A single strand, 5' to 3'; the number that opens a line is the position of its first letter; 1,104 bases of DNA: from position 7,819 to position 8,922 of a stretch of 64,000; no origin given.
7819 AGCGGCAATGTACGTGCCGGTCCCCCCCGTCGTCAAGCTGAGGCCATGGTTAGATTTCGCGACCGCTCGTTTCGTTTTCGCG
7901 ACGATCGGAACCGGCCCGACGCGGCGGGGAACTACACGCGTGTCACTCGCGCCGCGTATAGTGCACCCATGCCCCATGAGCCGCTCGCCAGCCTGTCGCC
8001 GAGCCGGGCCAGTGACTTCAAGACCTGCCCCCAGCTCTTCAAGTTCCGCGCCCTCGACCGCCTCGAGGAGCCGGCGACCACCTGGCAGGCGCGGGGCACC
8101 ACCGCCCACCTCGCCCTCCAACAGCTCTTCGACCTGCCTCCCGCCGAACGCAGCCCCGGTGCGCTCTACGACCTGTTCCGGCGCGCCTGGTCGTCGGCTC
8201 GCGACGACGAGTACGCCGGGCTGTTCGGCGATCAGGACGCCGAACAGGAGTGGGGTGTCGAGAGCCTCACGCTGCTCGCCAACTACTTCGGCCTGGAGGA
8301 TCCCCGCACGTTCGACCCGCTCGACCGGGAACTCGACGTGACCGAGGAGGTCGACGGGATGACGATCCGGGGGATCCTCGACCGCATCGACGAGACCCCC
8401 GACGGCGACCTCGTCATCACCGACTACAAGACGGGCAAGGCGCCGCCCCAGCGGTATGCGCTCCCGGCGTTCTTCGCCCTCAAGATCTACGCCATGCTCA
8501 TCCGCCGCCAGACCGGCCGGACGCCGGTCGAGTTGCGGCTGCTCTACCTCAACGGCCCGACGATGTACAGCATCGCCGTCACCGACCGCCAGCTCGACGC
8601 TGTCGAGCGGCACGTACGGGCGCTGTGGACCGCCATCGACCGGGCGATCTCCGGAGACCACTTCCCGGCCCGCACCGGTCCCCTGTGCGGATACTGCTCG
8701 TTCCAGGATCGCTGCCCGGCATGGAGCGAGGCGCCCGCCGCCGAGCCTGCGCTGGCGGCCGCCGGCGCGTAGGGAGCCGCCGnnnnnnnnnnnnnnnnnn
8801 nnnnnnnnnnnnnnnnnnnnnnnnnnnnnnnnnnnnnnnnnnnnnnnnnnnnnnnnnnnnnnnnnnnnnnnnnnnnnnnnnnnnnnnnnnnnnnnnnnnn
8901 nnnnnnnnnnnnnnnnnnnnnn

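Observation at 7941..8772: Cas4-like Fe-S nuclease behind a PafBC/RecA-NDp-type leaderless damage promoter, next to adnAB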

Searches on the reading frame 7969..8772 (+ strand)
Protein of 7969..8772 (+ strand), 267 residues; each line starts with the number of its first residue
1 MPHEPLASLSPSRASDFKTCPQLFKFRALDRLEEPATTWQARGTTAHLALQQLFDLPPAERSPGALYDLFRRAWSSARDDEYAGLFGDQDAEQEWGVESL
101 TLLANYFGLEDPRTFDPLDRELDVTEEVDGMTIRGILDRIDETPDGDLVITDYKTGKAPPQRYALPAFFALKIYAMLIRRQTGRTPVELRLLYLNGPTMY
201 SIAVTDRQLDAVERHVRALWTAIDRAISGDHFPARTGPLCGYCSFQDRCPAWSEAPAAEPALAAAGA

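Call 6: search_protein_families(library=pfam, proteins=[window:7969-8772:+], max_evalue=0.01)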
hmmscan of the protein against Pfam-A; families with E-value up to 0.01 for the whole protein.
window:7969-8772:+ (267 aa): 1 family
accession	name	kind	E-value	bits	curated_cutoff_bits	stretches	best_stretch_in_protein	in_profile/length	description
PF12705.13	PDDEXK_1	-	7.6e-38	131.3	22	1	8-250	1-247/247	PD-(D/E)XK nuclease superfamily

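Call 7: search_protein_families(library=ncbifam, proteins=[window:7969-8772:+], max_evalue=0.01)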
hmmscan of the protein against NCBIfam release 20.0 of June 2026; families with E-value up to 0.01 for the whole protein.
window:7969-8772:+ (267 aa): 4 families
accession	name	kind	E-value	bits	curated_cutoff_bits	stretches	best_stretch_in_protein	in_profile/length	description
TIGR02786.1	addB_alphas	equivalog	3.4e-09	35.4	486.5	1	24-164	773-912/1024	double-strand break repair protein AddB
TIGR03623.1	TIGR03623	subfamily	3.5e-08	32.1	299.6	1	101-164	704-768/876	probable DNA repair protein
TIGR00372.1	cas4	equivalog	4e-08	33.3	65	1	130-250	65-179/180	CRISPR-associated protein Cas4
TIGR02784.1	addA_alphas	equivalog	1.7e-05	23.4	860.75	1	7-200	951-1136/1138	double-strand break repair helicase AddA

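Call 9: find_homologous_proteins(query=window:7969-8772:+)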
Query window:7969-8772:+ (267 aa): 1679 proteins with E <= 0.001 among 6650 candidates; the best 120 are listed.
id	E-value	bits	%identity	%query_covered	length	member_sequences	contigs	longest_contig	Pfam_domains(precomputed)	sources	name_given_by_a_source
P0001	4.1e-178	609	100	100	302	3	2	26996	PF12705.14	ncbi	-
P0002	2.2e-143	495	83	93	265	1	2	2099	PF12705.14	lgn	-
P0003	1.0e-129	450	75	100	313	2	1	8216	PF12705.14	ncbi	-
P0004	1.5e-125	436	73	99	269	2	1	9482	PF12705.14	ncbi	-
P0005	2.9e-123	429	72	100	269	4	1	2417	PF12705.14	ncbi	-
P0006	3.0e-123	429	71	100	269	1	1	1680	PF12705.14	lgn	-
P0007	6.3e-123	428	72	97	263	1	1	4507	PF12705.14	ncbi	-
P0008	1.0e-122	427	71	100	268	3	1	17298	PF12705.14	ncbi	-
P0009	6.5e-122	424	71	96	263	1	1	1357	PF12705.14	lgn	-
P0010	3.2e-121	422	72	96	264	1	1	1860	PF12705.14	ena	-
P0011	4.1e-121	422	70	99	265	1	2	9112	PF12705.14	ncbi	-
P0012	3.5e-120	419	69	99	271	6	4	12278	PF12705.14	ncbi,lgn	-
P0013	1.0e-119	417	70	98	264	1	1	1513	PF12705.14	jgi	jgi:putative RecB family exonuclease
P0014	1.8e-119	416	69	98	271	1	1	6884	PF12705.14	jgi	jgi:putative RecB family exonuclease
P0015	2.6e-119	416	69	99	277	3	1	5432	PF12705.14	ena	-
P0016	2.8e-119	416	71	96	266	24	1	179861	PF12705.14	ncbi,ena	-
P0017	3.2e-119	416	70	96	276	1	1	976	PF12705.14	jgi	jgi:putative RecB family exonuclease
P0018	3.2e-119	416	68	98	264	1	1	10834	PF12705.14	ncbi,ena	-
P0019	3.8e-119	415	68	98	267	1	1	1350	PF12705.14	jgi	jgi:putative RecB family exonuclease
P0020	4.1e-119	415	70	98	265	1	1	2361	PF12705.14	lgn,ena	-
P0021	5.9e-119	415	70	98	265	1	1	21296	PF12705.14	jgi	jgi:putative RecB family exonuclease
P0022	6.8e-119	414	69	100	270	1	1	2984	PF12705.14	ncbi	-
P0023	7.4e-119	414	70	97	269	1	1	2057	PF12705.14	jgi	jgi:putative RecB family exonuclease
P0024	1.0e-118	414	71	95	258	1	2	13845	PF12705.14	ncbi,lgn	-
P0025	1.0e-118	414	69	94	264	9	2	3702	PF12705.14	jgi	jgi:putative RecB family exonuclease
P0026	1.1e-118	414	71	94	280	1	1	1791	PF12705.14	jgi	jgi:putative RecB family exonuclease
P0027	1.4e-118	413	69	98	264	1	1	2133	PF12705.14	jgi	jgi:putative RecB family exonuclease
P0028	1.7e-118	413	68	98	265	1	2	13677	PF12705.14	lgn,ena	-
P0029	1.8e-118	413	69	97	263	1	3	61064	PF12705.14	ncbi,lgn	-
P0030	1.8e-118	413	69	97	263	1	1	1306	PF12705.14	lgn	-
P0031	2.0e-118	413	69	93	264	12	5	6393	PF12705.14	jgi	jgi:putative RecB family exonuclease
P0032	2.0e-118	413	69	98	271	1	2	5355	PF12705.14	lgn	-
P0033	2.3e-118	413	70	97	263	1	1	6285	PF12705.14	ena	-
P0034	2.9e-118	412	70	93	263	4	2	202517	PF12705.14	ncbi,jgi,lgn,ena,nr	ncbi:MAG: hypothetical protein A2Z12_06495 [Actinobacteria bacterium RBG_16_68_21]|nr:MAG: hypotheti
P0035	4.2e-118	412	68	98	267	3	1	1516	PF12705.14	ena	-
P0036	4.6e-118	412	69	98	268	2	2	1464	PF12705.14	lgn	-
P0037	4.7e-118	412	73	92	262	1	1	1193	PF12705.14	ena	-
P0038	8.3e-118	411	71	93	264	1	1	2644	PF12705.14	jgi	jgi:putative RecB family exonuclease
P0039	8.5e-118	411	68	98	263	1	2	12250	PF12705.14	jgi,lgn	-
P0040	9.8e-118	411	69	94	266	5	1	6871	PF12705.14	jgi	jgi:putative RecB family exonuclease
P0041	1.2e-117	410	69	97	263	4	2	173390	PF12705.14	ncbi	ncbi:MAG: PD-(D/E)XK nuclease family protein [Acidimicrobiia bacterium]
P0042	1.3e-117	410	67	99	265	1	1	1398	PF12705.14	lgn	-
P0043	1.4e-117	410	71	93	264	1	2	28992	PF12705.14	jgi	jgi:putative RecB family exonuclease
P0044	1.5e-117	410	66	98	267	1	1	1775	PF12705.14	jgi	jgi:putative RecB family exonuclease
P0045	1.7e-117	410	69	97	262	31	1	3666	PF12705.14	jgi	jgi:putative RecB family exonuclease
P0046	1.8e-117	410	69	98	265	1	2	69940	PF12705.14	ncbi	-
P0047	2.2e-117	409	68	98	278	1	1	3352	PF01930.24,PF12705.14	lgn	-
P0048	2.3e-117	409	69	93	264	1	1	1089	PF12705.14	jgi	jgi:putative RecB family exonuclease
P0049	2.7e-117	409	70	95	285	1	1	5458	PF12705.14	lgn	-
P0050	2.9e-117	409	67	98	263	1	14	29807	PF12705.14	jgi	jgi:putative RecB family exonuclease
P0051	2.9e-117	409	69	93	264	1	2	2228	PF12705.14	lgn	-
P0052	3.1e-117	409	70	93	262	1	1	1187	PF12705.14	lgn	-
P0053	3.3e-117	409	69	93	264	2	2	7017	PF12705.14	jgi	jgi:putative RecB family exonuclease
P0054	3.3e-117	409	72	94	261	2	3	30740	PF12705.14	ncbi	-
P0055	3.5e-117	409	67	100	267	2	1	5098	PF12705.14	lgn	-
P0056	3.7e-117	409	70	98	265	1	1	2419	PF12705.14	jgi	jgi:putative RecB family exonuclease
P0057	4.9e-117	408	71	94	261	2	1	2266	PF12705.14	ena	-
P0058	4.9e-117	408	72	94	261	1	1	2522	PF12705.14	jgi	jgi:putative RecB family exonuclease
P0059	5.4e-117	408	69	93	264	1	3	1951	PF12705.14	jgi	jgi:putative RecB family exonuclease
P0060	6.1e-117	408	66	100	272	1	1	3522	PF12705.14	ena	-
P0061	6.1e-117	408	68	98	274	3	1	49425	PF12705.14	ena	-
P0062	6.5e-117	408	70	95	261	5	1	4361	PF12705.14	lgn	-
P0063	6.7e-117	408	67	98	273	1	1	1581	PF01930.24,PF12705.14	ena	-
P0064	7.7e-117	408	68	98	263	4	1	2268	PF12705.14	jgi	-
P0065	8.8e-117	408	69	98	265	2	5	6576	PF12705.14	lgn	-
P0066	1.0e-116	407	68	98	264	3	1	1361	PF12705.14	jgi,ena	-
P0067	1.2e-116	407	70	94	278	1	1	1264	PF12705.14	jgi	-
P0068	1.4e-116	407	67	98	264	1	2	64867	PF12705.14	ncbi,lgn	ncbi:MAG: RecB family exonuclease [Acidimicrobiia bacterium]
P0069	1.5e-116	407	70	97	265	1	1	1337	PF12705.14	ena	-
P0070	1.7e-116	407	71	93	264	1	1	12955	PF12705.14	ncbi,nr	ncbi:MAG TPA: PD-(D/E)XK nuclease family protein [Acidimicrobiia bacterium]|nr:PD-(D/E)XK nuclease f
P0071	1.7e-116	407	70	98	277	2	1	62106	PF12705.14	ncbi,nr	ncbi:MAG: PD-(D/E)XK nuclease family protein [Acidimicrobiia bacterium]|nr:PD-(D/E)XK nuclease famil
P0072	2.0e-116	406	67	98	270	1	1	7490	PF12705.14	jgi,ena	-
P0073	2.0e-116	406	68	98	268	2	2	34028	PF12705.14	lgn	-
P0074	2.1e-116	406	72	92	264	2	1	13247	PF12705.14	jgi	jgi:putative RecB family exonuclease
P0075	2.2e-116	406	71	92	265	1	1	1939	PF12705.14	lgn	-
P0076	2.2e-116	406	68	98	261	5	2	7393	PF12705.14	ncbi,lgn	-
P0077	2.9e-116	406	66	98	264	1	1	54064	PF12705.14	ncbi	-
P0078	3.0e-116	406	66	99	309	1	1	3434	PF12705.14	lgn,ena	-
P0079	3.2e-116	406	68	93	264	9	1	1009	PF12705.14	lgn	-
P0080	3.3e-116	406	69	94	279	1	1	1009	PF12705.14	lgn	-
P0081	3.4e-116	406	67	99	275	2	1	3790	PF12705.14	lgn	-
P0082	4.0e-116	405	70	96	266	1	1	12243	PF12705.14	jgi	jgi:putative RecB family exonuclease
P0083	4.3e-116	405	71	93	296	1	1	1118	PF12705.14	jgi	jgi:putative RecB family exonuclease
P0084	4.8e-116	405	70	94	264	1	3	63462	PF12705.14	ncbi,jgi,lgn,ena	jgi:putative RecB family exonuclease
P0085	4.8e-116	405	69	93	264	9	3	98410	PF12705.14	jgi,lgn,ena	jgi:putative RecB family exonuclease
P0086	5.7e-116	405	70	93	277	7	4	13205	PF12705.14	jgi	jgi:putative RecB family exonuclease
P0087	5.9e-116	405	69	93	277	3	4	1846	PF12705.14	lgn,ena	-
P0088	5.9e-116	405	69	96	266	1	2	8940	PF12705.14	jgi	jgi:putative RecB family exonuclease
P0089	6.3e-116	405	68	97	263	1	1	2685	PF12705.14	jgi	jgi:putative RecB family exonuclease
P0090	6.7e-116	405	68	96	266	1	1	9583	PF12705.14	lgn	-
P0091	7.4e-116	404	67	97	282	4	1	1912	PF12705.14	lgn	-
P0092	7.9e-116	404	70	95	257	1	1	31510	PF12705.14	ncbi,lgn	ncbi:MAG: RecB family exonuclease [Acidimicrobiia bacterium]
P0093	1.0e-115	404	69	95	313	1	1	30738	PF12705.14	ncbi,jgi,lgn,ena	-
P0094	1.1e-115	404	70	93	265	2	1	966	PF12705.14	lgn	-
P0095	1.2e-115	404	69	98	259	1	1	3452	PF12705.14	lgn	-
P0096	1.2e-115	404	68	98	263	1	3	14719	PF12705.14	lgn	-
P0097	1.4e-115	404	68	98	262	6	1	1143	PF12705.14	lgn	-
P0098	1.4e-115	404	69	99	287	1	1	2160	PF12705.14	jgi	-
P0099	1.5e-115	404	68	98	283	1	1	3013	PF12705.14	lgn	-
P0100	1.6e-115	403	67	98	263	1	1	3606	PF12705.14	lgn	-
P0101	1.6e-115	403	70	96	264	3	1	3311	PF12705.14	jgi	jgi:putative RecB family exonuclease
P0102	1.6e-115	403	68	97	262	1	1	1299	PF12705.14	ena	-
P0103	1.8e-115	403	68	99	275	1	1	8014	PF12705.14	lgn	-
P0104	2.0e-115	403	69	95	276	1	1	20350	PF12705.14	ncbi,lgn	-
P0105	2.0e-115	403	71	93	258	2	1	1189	PF12705.14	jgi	-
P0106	2.1e-115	403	71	94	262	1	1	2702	PF12705.14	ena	-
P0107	2.1e-115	403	69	94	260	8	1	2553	PF12705.14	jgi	jgi:putative RecB family exonuclease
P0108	2.2e-115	403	70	92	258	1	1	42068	PF12705.14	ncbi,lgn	-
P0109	2.2e-115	403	69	97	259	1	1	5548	PF12705.14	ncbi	-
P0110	2.6e-115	403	68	98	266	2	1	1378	PF12705.14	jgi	jgi:putative RecB family exonuclease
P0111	2.6e-115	403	67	99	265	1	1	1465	PF12705.14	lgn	-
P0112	2.7e-115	403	69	95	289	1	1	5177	PF12705.14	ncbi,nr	ncbi:MAG TPA: PD-(D/E)XK nuclease family protein, partial [Acidimicrobiia bacterium]|nr:PD-(D/E)XK n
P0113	2.9e-115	403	68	99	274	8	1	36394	PF12705.14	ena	-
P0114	2.9e-115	403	72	93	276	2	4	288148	PF12705.14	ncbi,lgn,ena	-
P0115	3.7e-115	402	69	94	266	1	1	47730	PF12705.14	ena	-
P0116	3.7e-115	402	66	98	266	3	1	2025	PF12705.14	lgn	-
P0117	4.0e-115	402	68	98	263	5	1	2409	PF12705.14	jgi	jgi:putative RecB family exonuclease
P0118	4.0e-115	402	69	94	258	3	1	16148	PF12705.14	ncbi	-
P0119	4.8e-115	402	69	94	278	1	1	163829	PF12705.14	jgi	jgi:putative RecB family exonuclease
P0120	5.2e-115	402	67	97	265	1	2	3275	PF12705.14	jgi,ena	-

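Call 34: find_related_loci(query=window:7969-8772:+, collection=metagenome_contigs, flank=6000)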
Query window:7969-8772:+ (267 aa) in metagenome_contigs; peptide patterns used: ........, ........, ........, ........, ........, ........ (x = any residue, [..] = any of these).
127 stretches matched a pattern; 36 encode a relative of the query (tblastn E <= 1e-3); 36 distinct loci.
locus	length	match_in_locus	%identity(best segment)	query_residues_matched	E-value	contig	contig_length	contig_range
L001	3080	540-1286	70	6-253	1e-122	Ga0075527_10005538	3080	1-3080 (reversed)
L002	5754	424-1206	68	6-266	3e-118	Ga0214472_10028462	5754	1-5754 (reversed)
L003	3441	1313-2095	68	6-267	2e-120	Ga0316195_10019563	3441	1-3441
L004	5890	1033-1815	68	6-267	2e-117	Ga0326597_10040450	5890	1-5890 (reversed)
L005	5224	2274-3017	70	6-252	3e-117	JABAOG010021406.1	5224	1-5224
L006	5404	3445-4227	67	6-267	1e-116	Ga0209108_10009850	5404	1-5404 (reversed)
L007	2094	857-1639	67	6-267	7e-123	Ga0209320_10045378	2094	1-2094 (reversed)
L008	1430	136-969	64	6-264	3e-125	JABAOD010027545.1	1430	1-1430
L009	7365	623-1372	68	6-254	3e-115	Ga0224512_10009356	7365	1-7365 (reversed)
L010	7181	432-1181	68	6-254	7e-115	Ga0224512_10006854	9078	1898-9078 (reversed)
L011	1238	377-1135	66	6-257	3e-123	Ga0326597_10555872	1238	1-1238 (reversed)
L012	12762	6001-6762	66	6-257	2e-112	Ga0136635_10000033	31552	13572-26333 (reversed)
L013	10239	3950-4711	66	6-257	2e-112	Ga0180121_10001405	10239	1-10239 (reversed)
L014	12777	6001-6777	64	1-257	4e-112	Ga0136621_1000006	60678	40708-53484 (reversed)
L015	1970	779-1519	67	6-253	3e-117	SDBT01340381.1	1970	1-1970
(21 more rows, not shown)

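Call 38: search_solved_structures(query=window:7969-8772:+, max_evalue=0.01, show_alignments=2)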
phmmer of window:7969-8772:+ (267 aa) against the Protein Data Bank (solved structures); distinct sequences matched with E-value up to 0.01: 4.
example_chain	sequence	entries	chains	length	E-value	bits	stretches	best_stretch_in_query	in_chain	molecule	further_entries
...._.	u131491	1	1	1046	7.9e-09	38.7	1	125-253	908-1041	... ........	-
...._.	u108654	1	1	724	9.5e-09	38.4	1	125-253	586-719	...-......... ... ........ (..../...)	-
6ppj_A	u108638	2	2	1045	1e-07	35.1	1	125-253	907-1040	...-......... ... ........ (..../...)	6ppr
9np6_A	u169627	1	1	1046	1e-07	35.1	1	125-253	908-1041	DNA 3'-5' helicase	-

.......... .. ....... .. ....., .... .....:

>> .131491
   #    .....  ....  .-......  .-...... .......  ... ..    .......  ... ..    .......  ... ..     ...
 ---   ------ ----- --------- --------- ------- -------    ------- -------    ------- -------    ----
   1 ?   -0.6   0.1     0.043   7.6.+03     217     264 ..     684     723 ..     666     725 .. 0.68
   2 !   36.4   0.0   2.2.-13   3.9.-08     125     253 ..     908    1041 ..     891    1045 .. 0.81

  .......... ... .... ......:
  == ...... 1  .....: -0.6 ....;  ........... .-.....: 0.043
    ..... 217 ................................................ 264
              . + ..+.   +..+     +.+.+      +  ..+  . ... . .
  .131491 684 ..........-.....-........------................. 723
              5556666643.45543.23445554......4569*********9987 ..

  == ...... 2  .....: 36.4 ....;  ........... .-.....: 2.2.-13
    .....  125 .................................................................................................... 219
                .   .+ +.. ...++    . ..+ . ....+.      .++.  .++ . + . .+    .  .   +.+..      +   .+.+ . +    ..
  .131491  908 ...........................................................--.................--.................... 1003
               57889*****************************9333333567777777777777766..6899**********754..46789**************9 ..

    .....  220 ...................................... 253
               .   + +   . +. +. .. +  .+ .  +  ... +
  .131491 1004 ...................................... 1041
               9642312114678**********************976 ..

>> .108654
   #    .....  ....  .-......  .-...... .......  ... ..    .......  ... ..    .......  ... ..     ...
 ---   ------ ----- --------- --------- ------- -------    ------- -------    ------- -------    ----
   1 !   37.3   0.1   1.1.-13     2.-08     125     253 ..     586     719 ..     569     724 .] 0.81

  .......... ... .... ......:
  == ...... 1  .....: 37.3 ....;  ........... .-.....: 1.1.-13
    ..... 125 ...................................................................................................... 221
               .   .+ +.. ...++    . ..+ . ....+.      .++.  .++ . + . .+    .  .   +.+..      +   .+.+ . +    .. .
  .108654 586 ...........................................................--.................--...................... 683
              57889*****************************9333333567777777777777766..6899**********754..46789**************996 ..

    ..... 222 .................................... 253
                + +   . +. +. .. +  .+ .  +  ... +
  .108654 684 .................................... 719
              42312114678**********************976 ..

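Call 42: search_protein_representatives(protein=window:7969-8772:+)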
Query: 267 residues. Proteins with E-value up to 0.001 (for the whole library): 5706; up to 1e-10: 2068; up to 1e-30: 325. The best 150 are listed.
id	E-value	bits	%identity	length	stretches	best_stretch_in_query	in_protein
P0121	3.3e-95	335.1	59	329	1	6-254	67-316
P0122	7.7e-82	291.3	58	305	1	6-256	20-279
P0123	1.0e-79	284.3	64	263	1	6-207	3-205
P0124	5.1e-72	259.0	51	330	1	6-259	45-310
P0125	4.6e-67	242.8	67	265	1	6-168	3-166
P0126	2.9e-66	240.2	48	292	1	5-261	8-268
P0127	1.1e-64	235.0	53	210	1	53-254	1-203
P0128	7.1e-64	232.3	59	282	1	53-238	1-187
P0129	3.2e-63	230.2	47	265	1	8-253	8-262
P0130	7.9e-59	215.8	68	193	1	6-156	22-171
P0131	1.3e-58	215.1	43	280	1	9-264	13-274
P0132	1.9e-58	214.6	42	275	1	8-260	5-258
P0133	2.7e-57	210.8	46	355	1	8-253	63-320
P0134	4.8e-57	210.0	43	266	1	6-255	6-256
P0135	1.4e-56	208.5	45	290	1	8-252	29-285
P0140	3.6e-54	200.5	42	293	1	8-261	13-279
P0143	4.0e-53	197.1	42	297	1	7-266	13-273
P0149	5.8e-50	186.7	41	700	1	7-264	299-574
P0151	3.5e-49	184.2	43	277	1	8-254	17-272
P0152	5.1e-49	183.6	42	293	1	7-262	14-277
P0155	7.9e-49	183.0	41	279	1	8-260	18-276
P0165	4.8e-47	177.2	40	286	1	8-254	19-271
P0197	1.9e-43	165.4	39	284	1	8-254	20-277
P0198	2.9e-43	164.8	43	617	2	6-155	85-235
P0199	3.5e-43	164.5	40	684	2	6-154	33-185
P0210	2.5e-42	161.7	39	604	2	8-147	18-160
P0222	7.5e-42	160.1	39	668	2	146-252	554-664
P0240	3.4e-40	154.7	38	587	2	8-154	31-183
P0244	4.3e-40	154.4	36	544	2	138-253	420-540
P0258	4.3e-39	151.1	39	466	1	8-261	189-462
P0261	5.5e-39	150.7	38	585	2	9-154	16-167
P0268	1.3e-38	149.5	41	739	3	147-254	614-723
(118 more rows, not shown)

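Call 43: list_cluster_members(proteins=[P0131, P0151, P0155, P0132, P0140, P0152, P0165, P0197, P0126, P0143])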
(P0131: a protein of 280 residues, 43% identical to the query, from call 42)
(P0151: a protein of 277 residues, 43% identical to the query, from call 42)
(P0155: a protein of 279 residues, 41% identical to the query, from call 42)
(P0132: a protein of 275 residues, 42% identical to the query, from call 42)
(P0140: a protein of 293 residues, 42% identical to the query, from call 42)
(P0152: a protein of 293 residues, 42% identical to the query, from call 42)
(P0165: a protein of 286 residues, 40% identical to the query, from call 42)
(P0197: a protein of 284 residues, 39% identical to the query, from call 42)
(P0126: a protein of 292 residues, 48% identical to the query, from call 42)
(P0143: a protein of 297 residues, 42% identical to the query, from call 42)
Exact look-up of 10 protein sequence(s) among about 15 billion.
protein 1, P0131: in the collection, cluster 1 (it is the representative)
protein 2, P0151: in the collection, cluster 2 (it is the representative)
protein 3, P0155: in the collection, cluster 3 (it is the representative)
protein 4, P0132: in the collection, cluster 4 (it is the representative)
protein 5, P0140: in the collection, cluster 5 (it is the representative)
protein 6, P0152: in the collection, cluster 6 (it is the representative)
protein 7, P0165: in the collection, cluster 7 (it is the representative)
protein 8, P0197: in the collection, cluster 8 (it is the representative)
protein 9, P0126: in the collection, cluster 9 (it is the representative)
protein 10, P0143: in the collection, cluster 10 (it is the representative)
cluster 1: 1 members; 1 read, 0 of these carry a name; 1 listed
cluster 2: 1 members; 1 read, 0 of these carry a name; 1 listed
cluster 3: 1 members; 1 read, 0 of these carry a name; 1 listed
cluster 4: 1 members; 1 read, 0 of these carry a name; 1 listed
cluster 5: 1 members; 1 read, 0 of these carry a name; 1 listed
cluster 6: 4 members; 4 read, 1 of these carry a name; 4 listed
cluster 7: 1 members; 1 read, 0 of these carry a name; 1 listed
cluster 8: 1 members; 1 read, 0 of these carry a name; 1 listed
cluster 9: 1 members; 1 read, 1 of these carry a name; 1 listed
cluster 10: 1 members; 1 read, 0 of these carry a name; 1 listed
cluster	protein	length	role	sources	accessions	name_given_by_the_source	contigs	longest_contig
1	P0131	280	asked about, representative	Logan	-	-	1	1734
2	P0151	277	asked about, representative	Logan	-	-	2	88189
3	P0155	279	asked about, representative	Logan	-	-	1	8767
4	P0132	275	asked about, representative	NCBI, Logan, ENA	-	-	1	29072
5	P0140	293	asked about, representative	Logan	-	-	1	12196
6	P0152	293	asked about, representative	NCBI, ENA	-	-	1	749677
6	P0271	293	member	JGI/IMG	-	putative RecB family exonuclease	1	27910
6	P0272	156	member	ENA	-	-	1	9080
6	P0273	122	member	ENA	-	-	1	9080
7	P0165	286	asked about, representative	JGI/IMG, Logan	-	-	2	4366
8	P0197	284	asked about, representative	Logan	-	-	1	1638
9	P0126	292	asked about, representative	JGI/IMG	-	putative RecB family exonuclease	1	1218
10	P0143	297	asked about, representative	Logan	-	-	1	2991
